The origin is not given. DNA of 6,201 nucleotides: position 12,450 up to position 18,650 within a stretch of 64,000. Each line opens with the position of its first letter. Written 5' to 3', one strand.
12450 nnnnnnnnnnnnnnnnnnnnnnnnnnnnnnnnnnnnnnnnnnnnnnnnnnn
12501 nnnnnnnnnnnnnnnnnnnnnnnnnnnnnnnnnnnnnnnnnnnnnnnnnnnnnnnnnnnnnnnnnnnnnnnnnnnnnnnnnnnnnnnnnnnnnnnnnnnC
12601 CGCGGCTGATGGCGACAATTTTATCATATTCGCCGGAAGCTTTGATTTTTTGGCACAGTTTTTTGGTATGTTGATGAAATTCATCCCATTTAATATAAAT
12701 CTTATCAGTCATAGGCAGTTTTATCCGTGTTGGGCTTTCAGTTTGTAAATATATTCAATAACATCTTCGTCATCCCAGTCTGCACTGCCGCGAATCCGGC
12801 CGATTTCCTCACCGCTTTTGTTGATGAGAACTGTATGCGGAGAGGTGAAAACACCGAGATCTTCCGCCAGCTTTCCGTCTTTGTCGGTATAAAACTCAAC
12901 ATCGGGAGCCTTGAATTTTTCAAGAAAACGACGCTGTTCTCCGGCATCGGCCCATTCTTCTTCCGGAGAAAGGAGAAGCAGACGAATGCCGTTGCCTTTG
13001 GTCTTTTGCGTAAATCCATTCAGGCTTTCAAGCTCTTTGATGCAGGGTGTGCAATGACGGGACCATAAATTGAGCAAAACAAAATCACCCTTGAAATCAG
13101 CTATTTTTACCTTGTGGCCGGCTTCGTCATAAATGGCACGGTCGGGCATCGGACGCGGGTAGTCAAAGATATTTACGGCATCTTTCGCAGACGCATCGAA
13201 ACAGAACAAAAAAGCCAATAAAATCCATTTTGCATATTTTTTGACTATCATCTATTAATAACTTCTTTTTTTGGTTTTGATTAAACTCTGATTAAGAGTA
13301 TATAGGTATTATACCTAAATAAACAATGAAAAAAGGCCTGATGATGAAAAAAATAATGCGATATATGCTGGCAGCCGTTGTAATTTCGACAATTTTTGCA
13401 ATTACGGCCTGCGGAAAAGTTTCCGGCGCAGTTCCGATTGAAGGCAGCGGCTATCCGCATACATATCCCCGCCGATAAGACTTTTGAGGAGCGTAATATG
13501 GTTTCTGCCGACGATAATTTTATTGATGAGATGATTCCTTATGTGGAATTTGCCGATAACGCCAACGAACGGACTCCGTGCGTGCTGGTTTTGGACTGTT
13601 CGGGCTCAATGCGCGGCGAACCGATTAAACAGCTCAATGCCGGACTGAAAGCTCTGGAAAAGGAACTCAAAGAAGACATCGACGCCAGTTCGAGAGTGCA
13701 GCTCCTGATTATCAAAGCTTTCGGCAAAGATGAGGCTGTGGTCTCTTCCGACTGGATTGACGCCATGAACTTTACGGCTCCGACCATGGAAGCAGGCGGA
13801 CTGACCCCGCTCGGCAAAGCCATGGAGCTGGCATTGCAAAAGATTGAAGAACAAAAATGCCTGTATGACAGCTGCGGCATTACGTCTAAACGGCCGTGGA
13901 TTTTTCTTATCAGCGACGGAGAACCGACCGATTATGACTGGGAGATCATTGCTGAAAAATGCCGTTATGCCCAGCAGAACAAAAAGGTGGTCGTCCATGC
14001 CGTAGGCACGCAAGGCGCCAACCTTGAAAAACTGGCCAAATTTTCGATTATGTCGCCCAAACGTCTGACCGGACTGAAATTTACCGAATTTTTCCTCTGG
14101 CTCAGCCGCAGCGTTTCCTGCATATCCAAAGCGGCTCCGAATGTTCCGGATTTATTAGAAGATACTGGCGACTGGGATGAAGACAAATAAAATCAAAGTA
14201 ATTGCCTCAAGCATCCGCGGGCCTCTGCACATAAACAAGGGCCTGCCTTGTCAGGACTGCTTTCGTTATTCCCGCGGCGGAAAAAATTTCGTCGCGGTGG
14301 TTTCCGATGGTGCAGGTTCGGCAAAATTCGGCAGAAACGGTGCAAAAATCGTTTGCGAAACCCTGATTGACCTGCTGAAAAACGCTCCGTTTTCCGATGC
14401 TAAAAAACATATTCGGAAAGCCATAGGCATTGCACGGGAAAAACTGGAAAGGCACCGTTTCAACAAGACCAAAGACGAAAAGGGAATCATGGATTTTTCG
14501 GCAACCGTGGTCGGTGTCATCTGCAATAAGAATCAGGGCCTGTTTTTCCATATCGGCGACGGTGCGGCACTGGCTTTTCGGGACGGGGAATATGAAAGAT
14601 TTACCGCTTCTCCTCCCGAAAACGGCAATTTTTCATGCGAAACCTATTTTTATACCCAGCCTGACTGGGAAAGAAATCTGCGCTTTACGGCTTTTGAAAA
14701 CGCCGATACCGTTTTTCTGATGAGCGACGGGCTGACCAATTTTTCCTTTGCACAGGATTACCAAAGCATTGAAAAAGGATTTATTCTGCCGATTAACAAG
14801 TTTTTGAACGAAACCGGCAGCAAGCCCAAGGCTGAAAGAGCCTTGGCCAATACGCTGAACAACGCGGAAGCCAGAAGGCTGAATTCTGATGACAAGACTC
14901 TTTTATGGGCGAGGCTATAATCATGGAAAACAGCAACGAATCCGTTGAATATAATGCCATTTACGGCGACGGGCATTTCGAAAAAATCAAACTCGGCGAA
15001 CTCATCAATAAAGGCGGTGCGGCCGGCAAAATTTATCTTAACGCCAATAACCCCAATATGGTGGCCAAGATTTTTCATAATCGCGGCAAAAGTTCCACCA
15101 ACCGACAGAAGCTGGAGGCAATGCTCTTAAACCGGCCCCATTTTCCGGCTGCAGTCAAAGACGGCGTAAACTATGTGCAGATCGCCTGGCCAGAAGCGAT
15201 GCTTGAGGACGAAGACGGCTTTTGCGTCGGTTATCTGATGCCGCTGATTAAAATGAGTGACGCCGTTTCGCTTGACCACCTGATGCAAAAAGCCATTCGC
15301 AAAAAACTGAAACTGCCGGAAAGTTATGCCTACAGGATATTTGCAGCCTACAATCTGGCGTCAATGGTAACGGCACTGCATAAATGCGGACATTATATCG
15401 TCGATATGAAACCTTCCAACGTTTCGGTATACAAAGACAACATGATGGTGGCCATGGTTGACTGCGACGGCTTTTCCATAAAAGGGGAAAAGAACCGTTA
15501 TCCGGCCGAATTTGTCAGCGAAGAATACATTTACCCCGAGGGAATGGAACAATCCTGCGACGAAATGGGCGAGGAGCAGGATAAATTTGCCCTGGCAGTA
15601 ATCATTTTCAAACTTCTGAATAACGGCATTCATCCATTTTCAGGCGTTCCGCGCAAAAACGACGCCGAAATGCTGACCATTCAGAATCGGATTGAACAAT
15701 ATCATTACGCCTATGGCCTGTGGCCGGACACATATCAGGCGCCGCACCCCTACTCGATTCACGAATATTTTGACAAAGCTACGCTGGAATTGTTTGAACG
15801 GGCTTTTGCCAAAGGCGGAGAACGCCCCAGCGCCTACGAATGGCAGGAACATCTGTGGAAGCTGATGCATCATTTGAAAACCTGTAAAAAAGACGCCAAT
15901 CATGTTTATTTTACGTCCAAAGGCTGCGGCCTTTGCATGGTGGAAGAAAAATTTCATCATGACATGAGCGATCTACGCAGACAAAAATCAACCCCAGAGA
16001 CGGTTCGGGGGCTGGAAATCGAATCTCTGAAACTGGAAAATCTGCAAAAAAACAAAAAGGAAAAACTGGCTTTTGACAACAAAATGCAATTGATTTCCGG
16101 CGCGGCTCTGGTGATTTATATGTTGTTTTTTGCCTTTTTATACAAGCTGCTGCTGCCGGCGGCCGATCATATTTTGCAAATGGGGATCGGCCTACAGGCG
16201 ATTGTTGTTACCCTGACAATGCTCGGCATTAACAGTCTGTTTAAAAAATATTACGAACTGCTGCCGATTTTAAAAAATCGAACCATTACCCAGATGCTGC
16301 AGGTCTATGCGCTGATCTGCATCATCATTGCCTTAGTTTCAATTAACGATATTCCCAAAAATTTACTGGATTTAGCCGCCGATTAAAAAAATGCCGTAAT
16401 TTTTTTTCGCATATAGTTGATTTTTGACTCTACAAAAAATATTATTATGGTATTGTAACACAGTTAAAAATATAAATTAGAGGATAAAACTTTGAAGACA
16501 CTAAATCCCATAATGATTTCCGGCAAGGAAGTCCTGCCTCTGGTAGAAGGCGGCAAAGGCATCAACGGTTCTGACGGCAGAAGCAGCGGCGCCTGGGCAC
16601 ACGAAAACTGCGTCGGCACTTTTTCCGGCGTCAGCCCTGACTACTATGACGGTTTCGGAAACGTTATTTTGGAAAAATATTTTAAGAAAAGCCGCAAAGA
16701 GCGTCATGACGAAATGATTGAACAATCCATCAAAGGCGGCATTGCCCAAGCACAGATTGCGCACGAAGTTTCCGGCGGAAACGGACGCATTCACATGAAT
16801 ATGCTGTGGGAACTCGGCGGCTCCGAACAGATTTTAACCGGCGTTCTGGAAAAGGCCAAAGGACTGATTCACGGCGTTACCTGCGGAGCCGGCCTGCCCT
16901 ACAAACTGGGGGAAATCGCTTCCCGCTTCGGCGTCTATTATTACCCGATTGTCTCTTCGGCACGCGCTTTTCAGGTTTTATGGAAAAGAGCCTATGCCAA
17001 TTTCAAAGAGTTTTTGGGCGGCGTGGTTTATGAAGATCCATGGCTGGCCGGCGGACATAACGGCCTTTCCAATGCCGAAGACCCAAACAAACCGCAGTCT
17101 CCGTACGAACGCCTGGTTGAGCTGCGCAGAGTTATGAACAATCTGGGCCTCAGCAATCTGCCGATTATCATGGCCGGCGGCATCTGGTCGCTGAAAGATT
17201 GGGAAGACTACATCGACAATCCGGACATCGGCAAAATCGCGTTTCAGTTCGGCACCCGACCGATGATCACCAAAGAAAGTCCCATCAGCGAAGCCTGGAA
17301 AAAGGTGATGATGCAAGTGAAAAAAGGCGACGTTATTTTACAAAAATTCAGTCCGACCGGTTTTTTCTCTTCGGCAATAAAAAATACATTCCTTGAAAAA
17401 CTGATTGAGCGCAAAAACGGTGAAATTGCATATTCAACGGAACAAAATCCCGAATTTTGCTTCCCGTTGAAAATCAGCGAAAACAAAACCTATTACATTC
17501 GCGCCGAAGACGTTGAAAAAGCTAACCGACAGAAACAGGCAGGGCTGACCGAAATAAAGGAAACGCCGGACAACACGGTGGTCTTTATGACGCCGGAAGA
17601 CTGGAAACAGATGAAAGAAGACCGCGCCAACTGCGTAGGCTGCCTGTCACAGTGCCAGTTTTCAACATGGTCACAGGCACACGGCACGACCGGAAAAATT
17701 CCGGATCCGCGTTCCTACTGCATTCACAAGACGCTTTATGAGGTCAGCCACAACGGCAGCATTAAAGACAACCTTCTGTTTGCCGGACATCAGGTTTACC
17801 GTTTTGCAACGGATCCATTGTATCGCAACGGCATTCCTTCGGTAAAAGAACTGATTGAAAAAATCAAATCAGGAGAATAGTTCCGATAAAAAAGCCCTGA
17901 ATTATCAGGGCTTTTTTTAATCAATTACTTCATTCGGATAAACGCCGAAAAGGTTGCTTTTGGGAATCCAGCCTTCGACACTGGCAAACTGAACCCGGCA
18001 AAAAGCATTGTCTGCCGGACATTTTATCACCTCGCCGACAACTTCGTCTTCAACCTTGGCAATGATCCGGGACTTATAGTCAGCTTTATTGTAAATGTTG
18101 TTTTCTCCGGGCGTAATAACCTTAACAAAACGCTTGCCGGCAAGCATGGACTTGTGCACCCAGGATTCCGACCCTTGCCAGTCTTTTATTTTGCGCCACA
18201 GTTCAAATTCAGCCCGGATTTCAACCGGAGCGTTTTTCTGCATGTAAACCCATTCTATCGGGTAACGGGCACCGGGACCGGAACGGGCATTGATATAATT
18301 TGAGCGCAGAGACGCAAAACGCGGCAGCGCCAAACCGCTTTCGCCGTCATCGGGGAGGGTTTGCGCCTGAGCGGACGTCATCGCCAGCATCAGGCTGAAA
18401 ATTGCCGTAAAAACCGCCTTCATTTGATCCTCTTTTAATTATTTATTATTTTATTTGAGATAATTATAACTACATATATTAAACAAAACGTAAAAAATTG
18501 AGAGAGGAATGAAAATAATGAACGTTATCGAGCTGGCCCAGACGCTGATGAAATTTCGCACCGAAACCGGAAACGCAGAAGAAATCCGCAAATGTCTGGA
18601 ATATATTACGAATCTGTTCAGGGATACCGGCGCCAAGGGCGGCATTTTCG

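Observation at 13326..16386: vWA - PP2C phosphatase - membrane Ser/Thr kinase ternary module (YegL/YegK/YegI-like)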

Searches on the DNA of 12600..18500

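Call 74: search_rna_families(source=window, start=12600, end=18500, threshold=evalue, max_evalue=1)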
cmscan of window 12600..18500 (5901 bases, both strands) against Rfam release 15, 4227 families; matches with E-value up to 1: 6.
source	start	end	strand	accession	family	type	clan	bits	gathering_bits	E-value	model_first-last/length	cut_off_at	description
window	17861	17961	+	RF01770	rimP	Cis-reg; leader;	-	30.8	47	0.047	1-102/102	no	Gammaprotebacteria rimP leader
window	17827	17924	+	RF02053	STnc430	Gene; sRNA;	-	28.8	47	0.17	1-162/162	no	Enterobacterial sRNA STnc430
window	17845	17947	-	RF01770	rimP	Cis-reg; leader;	-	26.7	47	0.37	1-102/102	no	Gammaprotebacteria rimP leader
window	17881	17961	-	RF02053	STnc430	Gene; sRNA;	-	26.2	47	0.6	1-162/162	no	Enterobacterial sRNA STnc430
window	17853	17920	+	RF01859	Phe_leader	Cis-reg; leader;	-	25.2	55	0.62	1-125/125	no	Phenylalanine leader peptide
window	17881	17942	-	RF02054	STnc420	Gene; sRNA;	-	23.8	70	0.3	1-58/58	no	Salmonella enterica sRNA STnc420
